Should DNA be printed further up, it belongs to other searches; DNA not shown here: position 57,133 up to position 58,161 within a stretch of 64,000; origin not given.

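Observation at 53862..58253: Very AT-rich island next to an atypical tRNA-Gly, carrying a tightly packed four-gene operon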

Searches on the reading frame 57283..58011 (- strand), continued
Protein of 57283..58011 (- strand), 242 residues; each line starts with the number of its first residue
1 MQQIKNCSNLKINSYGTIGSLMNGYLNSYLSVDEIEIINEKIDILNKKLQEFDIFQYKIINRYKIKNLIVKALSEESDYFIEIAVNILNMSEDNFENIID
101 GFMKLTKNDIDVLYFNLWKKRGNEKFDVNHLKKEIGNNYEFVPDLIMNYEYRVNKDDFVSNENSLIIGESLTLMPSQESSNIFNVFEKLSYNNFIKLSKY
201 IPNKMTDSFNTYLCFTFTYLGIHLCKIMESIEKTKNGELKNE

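Call 53: search_protein_families(library=pfam, proteins=[L021:7663-8217:+, L008:8729-9703:+, L001:9547-10575:+, L019:11560-11928:+, L017:11982-12632:+, L009:8001-9260:+, L009:9264-10268:+, L022:8950-9711:+, L023:8810-9910:+, L009:12785-13063:-], max_evalue=0.01)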
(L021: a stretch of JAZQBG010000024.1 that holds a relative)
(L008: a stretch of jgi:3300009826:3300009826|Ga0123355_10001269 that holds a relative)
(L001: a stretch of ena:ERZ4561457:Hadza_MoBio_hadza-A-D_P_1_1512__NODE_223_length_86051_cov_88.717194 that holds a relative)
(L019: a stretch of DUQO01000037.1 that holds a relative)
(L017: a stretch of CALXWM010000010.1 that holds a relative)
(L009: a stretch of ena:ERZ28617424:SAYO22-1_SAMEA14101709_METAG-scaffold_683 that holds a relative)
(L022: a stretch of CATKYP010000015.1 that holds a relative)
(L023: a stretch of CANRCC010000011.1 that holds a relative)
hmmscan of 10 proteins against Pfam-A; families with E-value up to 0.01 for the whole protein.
L021:7663-8217:+ (184 aa): 1 family
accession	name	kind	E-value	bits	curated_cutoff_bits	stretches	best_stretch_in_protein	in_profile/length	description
PF24956.1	Msl2-3_C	-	0.009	16.6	29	0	116-173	23-75/87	Mechanosensitive ion channel protein 2/3 C-terminal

L008:8729-9703:+ (324 aa): 11 families
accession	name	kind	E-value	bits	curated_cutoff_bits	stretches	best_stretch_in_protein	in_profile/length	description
PF13374.12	TPR_10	-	8.2e-12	45.2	27.5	1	211-244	9-42/42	Tetratricopeptide repeat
PF13424.12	TPR_12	-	6.5e-11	42.7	30.1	1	204-276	3-75/77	Tetratricopeptide repeat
PF07719.23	TPR_2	-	5.6e-08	32.8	27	1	206-232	3-29/34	Tetratricopeptide repeat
PF00515.34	TPR_1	-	2.5e-06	27.5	27.8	1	211-230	8-27/34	Tetratricopeptide repeat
PF14559.12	TPR_19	-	1.8e-05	25.4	25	1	215-266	2-45/68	Tetratricopeptide repeat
PF13432.12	TPR_16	-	0.00021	22.1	32.7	1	210-266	3-51/65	Tetratricopeptide repeat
PF24575.1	TPR_Slam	-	0.00038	21.3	35.2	1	187-265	30-100/104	Surface lipoprotein assembly modifier, N-terminal TPR repeats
PF13176.12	TPR_7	-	0.00046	20.5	27.9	0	216-233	11-28/36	Tetratricopeptide repeat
PF13181.12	TPR_8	-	0.00047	20.5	25.7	0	211-234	8-31/34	Tetratricopeptide repeat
PF13414.12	TPR_11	-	0.00089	19.3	26.8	1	214-230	4-20/42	TPR repeat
PF13428.12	TPR_14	-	0.0012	19.8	23.5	0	214-232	11-29/44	Tetratricopeptide repeat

L001:9547-10575:+ (342 aa): 0 families

L019:11560-11928:+ (122 aa): 0 families

L017:11982-12632:+ (216 aa): 15 families
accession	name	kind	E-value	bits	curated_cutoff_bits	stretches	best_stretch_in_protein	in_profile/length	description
PF13649.12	Methyltransf_25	-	1e-20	74.6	27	1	52-142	1-97/97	Methyltransferase domain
PF08241.18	Methyltransf_11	-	3e-19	69.9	21.2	1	53-145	1-94/95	Methyltransferase domain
PF13489.12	Methyltransf_23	-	3.8e-19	69.4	27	1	40-190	13-163/164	Methyltransferase domain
PF13847.12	Methyltransf_31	-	2.4e-18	66.7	27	1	48-146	3-109/145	Methyltransferase domain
PF08242.18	Methyltransf_12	-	4.4e-12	47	30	1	53-144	1-98/98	Methyltransferase domain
PF02353.26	CMAS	-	1.2e-10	41.7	27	1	43-148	57-166/273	Mycolic acid cyclopropane synthetase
PF03848.20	TehB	-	4.6e-09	36.4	20.4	1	45-147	27-133/193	Tellurite resistance protein TehB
PF01209.24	Ubie_methyltran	-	2.3e-06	27.6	20.1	1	38-149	37-154/233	ubiE/COQ5 methyltransferase family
PF05175.20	MTS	-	6.7e-06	26.3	23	1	44-162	27-155/170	Methyltransferase small domain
PF07021.18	MetW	-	1.7e-05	25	21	1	36-116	3-82/193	Methionine biosynthesis protein MetW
PF01728.25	FtsJ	-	0.00011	22.7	24.1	1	43-107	18-82/181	FtsJ-like methyltransferase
PF05724.17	TPMT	-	0.00013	22.2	26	1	34-127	20-114/218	Thiopurine S-methyltransferase (TPMT)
PF08003.17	Methyltransf_9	-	0.0069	15.8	23.8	1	40-89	107-160/315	Protein of unknown function (DUF1698)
PF20922.3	Anamorsin_N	-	0.008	16.3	27.1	0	92-146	33-87/163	Anamorsin, N-terminal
PF07942.18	CARME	-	0.008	16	27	0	48-87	57-96/268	Carnosine N-methyltransferase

L009:8001-9260:+ (419 aa): 3 families
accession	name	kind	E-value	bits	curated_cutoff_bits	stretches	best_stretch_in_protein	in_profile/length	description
PF06821.19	Ser_hydrolase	-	6.9e-18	65.6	22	1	244-417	1-168/172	Serine hydrolase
PF00561.26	Abhydrolase_1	-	2.1e-06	28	25.8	0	245-341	4-103/245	alpha/beta hydrolase fold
PF12695.13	Abhydrolase_5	-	0.00043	20.5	27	1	261-336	17-91/164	Alpha/beta hydrolase family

L009:9264-10268:+ (334 aa): 3 families
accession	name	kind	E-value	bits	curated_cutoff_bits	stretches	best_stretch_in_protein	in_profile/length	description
PF01636.29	APH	-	1.7e-17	64.5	23.2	1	41-242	5-210/239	Phosphotransferase enzyme family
PF00069.31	Pkinase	-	0.00013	21.9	31.7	0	167-232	87-148/263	Protein kinase domain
PF19974.5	TCAD9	-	0.0092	15.6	40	0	198-239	294-335/429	Ternary complex associated domain 9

L022:8950-9711:+ (253 aa): 0 families

L023:8810-9910:+ (366 aa): 2 families
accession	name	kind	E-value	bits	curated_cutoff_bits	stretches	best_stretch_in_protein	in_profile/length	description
PF12770.12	CHAT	-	2.8e-05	24.2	24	1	181-280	101-202/289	CHAT domain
PF01364.23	Peptidase_C25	-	0.0048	16.6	23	1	194-288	193-283/374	Peptidase family C25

L009:12785-13063:- (92 aa): 1 family
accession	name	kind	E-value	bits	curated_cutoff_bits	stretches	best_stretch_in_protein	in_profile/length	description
PF18334.7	XRN1_D2_D3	-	0.006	16.4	21.8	1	44-91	132-181/228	Exoribonuclease Xrn1 D2/D3 domain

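Call 62: search_protein_families(library=padloc, proteins=[L021:7663-8217:+, L001:9547-10575:+, L009:7366-7581:+, L009:7581-7991:+, L008:8729-9703:+, L023:8810-9910:+, L005:7152-8000:+], max_evalue=0.01)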
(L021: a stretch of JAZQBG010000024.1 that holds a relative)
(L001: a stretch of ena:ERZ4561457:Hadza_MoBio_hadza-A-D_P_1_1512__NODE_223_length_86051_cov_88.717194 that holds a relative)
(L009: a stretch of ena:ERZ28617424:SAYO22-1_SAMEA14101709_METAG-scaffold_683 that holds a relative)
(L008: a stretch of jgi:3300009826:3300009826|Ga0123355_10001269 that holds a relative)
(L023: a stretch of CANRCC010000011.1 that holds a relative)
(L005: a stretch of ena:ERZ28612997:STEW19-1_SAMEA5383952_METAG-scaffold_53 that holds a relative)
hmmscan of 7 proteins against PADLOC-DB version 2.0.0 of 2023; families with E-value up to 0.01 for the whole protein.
L021:7663-8217:+ (184 aa): 3 families
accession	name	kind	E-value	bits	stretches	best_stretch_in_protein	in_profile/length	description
PDLC04424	PDC-M11B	-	9.4e-12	43.1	1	2-125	8-133/142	-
PDLC04425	PDC-M11B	-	7.6e-11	40.6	1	3-124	2-125/132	-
PDLC04423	PDC-M11B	-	0.00054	18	1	7-55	2-51/164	-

L001:9547-10575:+ (342 aa): 0 families

L009:7366-7581:+ (71 aa): 0 families

L009:7581-7991:+ (136 aa): 0 families

L008:8729-9703:+ (324 aa): 0 families

L023:8810-9910:+ (366 aa): 3 families
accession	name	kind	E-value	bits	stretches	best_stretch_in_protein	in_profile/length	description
PDLC05062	PDC-S66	-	9e-15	52.9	1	12-152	3-146/282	-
PDLC02016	SAVED_CHAT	-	7.3e-08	29.8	1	183-333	307-457/498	-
PDLC00551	JetC2|JetC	-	0.00017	17.5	1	19-153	743-877/1365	DUF3584 domain; MukB-like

L005:7152-8000:+ (282 aa): 1 family
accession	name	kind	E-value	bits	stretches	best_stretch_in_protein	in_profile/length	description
PDLC04962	PDC-S22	-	3.8e-116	385.1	1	1-276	1-275/281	-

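Call 75: search_dna_similar(query=window:57283-58011:-, collection=phages, mode=protein, max_evalue=0.001, max_rows=10)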
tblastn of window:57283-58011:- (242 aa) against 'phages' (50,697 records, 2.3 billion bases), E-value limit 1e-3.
No match.

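Call 76: search_dna_similar(query=window:57283-58011:-, collection=plasmids, mode=protein, max_evalue=0.001, max_rows=10)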
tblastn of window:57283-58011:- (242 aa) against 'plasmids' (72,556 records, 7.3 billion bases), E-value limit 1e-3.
No match.

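Call 77: search_dna_similar(query=L016:4134-5888:-, collection=plasmids, mode=protein, max_evalue=1e-20, max_rows=12)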
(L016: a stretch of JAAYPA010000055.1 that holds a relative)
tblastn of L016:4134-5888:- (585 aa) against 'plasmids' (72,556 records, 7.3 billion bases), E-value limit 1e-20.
Records with a match: 24; places in all: 24; records where one place covers at least 80% of the query: 2.
Best place of each record, by identity: <60% 24.
By first word of the organism name: Staphylococcus 6; Enterococcus 5; Clostridioides 3; Vagococcus 2; Bacillus 2; Brevibacillus 1; Geobacillus 1; Anoxybacillus 1; Fusobacterium 1; Deinococcus 1; and 1 more.
By predicted mobility (MOB-suite, as given by PLSDB): non-mobilizable 17; mobilizable 4; conjugative 3.
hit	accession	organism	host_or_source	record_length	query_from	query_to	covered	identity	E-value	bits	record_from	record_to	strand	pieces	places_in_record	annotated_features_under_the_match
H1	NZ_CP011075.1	Brevibacillus laterosporus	Oryza sativa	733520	1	485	83%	27.5%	6e-31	136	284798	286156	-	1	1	recombinase family protein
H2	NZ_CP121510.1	Staphylococcus epidermidis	Homo sapiens,Forehead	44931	7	489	83%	27.6%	1e-27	126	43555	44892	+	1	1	recombinase family protein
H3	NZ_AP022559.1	Geobacillus subterraneus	-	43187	1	403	69%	32.4%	7e-36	151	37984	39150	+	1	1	recombinase family protein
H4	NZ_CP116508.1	Vagococcus lutrae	Bos taurus,whole organism,fecal sample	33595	1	410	70%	30.6%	2e-35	150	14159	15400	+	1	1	recombinase family protein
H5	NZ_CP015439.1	Anoxybacillus amylolyticus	Microbial isolate,soil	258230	1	414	71%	30.2%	2e-32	141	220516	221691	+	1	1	recombinase family protein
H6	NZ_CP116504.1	Vagococcus lutrae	Bos taurus,whole organism,fecal sample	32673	1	410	70%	30.4%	2e-36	153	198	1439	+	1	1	recombinase family protein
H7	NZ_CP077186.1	Fusobacterium animalis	Homo sapiens,resected colorectal tumor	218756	5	439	74%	26.0%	1e-22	110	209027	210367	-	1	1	none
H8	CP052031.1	Staphylococcus aureus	Homo sapiens,blood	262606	1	389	66%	28.9%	5e-21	105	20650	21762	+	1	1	recombinase family protein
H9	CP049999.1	Staphylococcus aureus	Homo sapiens,blood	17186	1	389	66%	28.9%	6e-21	105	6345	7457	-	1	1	recombinase family protein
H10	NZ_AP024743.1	Staphylococcus aureus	-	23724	1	321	55%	33.6%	3e-35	149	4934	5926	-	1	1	recombinase family protein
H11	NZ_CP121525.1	Staphylococcus epidermidis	Homo sapiens,Forehead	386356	1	321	55%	33.6%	3e-35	149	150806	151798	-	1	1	recombinase family protein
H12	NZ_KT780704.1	Staphylococcus aureus subsp. aureus NCTC 8325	-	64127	1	321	55%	33.6%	9e-35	148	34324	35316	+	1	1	recombinase family protein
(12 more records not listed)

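Call 78: search_protein_families(library=ncbifam, proteins=[L016:4134-5888:-, L016:3740-4090:-, L016:6183-6458:-, L016:2992-3537:+], max_evalue=0.001)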
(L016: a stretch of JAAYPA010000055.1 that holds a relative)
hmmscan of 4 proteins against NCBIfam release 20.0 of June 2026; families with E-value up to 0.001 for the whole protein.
L016:4134-5888:- (585 aa): 7 families
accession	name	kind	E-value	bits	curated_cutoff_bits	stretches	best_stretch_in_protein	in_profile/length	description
NF047343.1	SCCmet_CcrB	equivalog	3.1e-44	151.5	900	1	2-438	9-437/542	cassette chromosome recombinase CcrB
NF041201.1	recomb_XisF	equivalog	2.3e-37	129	375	1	5-417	4-423/465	fdxN element excision recombinase XisF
NF047347.1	SCCmet_CcrC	equivalog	1.8e-35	122.5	900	1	2-500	5-528/558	cassette chromosome recombinase CcrC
NF047344.1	SCCmet_CcrA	equivalog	1.3e-21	77.3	700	1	4-408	6-388/442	cassette chromosome recombinase CcrA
NF033518.0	transpos_IS607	equivalog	1e-15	57.8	110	1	2-106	56-153/187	IS607 family transposase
NF049883.1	resolv_YneB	equivalog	1.8e-10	40.7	175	1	2-198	2-190/211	YneB family resolvase-like protein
NF009949.0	PRK13413.1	equivalog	2.2e-10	40.6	272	1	4-201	4-186/203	master DNA invertase Mpi family serine-type recombinase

L016:3740-4090:- (117 aa): 0 families

L016:6183-6458:- (92 aa): 0 families

L016:2992-3537:+ (182 aa): 5 families
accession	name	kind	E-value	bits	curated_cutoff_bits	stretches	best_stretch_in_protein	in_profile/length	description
NF002995.0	PRK03759.1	equivalog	2.7e-18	66.3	127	1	4-156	7-155/185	isopentenyl-diphosphate Delta-isomerase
NF011922.0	PRK15393.1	equivalog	1.8e-14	53.8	152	1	2-91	9-97/182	NUDIX hydrolase YfcD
TIGR02150.1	IPP_isom_1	equivalog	1.3e-12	47.9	105.8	1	9-155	4-144/159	isopentenyl-diphosphate delta-isomerase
NF041653.1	Nud_hyd_Meth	equivalog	2.4e-05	24.2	300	1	10-103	6-97/170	Nudix hydrolase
NF001938.0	PRK00714.1-5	equivalog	0.00038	19.9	116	1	27-91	8-75/172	RNA pyrophosphohydrolase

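Call 81: search_protein_families(library=pfam, alignment_id=A1, max_evalue=5)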
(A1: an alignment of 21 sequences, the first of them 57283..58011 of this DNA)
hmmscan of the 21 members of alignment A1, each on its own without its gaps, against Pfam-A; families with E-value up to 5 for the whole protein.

A. member 1, window:57283-58011:- (242 aa): 0 families

B. families by the number of members that match (of 21 scanned): 15 families
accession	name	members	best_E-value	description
PF03114.23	BAR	4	0.034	BAR domain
PF24454.1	DUF7570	2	0.046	Family of unknown function (DUF7570)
PF01480.22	PWI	2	0.12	PWI domain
PF01487.21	DHquinase_I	2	0.15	Type I 3-dehydroquinase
PF11801.13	Tom37_C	1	0.032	Tom37 C-terminal domain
PF18135.7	Type_ISP_C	1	0.059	Type ISP C-terminal specificity domain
PF05816.16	TelA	1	0.059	Toxic anion resistance protein (TelA)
PF23268.1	RIN1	1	0.088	RIN1-like domain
PF01873.23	eIF-5_eIF-2B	1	0.097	Domain found in IF2B/IF5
PF09340.15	NuA4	1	0.11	Histone acetyltransferase subunit NuA4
PF16274.10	Qua1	1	0.14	Qua1 domain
PF16501.10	SCAPER_N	1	0.16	S phase cyclin A-associated protein in the endoplasmic reticulum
PF00932.25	LTD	1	0.22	Lamin Tail Domain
PF19970.4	VMAP-M9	1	0.23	vWA-MoxR associated protein middle region (VMAP-M) 9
PF20302.4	HisK-N-like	1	0.27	HisK-N-like globin domain of the ASK signalosome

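Call 82: search_protein_families(library=phrogs, proteins=[window:57283-58011:-, L021:7663-8217:+, L001:9547-10575:+], max_evalue=0.01)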
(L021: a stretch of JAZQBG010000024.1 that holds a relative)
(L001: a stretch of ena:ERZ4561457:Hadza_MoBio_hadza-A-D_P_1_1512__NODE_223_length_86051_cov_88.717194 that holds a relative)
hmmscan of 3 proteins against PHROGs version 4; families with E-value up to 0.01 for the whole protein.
window:57283-58011:- (242 aa): 0 families

L021:7663-8217:+ (184 aa): 2 families
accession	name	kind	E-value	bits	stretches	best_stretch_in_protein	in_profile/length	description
phrog_3136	-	unknown function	1.8e-13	51.7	1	2-123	3-127/134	-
phrog_11553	-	unknown function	1.1e-08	35.7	1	2-120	136-260/278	-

L001:9547-10575:+ (342 aa): 0 families

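Call 83: find_related_loci(query=A1, collection=metagenome_contigs, flank=7000)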
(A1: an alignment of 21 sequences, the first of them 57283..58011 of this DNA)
Query A1 (242 aa) in metagenome_contigs; peptide patterns used: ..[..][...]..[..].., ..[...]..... (x = any residue, [..] = any of these).
335 stretches matched a pattern; 39 encode a relative of the query (tblastn E <= 1e-3); 37 distinct loci.
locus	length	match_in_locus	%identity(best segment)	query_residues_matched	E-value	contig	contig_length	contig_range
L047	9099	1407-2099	85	1-231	1e-128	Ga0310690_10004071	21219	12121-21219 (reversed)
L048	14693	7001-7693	84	1-231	2e-126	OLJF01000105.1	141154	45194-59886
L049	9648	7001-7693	84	1-231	2e-126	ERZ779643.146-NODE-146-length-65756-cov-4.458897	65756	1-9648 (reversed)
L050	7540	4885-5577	84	1-231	4e-126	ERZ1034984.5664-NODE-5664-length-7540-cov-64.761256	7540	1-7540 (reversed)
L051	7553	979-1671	84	1-231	4e-126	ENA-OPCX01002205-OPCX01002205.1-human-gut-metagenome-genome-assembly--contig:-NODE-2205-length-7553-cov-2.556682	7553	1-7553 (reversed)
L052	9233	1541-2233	84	1-231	4e-126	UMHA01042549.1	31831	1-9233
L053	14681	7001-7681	85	1-227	7e-126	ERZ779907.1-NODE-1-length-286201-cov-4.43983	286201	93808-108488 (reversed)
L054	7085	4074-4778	82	1-235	5e-125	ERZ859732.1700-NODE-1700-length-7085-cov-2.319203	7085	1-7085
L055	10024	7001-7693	83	1-231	4e-125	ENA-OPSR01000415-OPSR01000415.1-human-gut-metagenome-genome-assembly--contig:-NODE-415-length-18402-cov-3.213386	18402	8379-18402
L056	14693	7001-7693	84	1-231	1e-127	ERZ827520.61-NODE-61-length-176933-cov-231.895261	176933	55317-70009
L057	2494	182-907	74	1-242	6e-118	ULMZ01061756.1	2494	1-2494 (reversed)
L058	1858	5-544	88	48-227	3e-111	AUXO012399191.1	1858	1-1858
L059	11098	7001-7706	83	1-235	1e-104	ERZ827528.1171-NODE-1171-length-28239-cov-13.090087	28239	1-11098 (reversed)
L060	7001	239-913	70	11-235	6e-104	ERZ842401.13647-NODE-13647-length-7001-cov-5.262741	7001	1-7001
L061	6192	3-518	88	60-231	2e-99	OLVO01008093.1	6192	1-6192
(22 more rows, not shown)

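Call 84: find_related_loci(query=A1, collection=viral_contigs, flank=7000)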
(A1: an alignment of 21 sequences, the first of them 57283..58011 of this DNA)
Query A1 (242 aa) in viral_contigs; peptide patterns used: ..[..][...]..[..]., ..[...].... (x = any residue, [..] = any of these).
322 stretches matched a pattern, but none encodes a relative of the query by tblastn (E <= 1e-3).
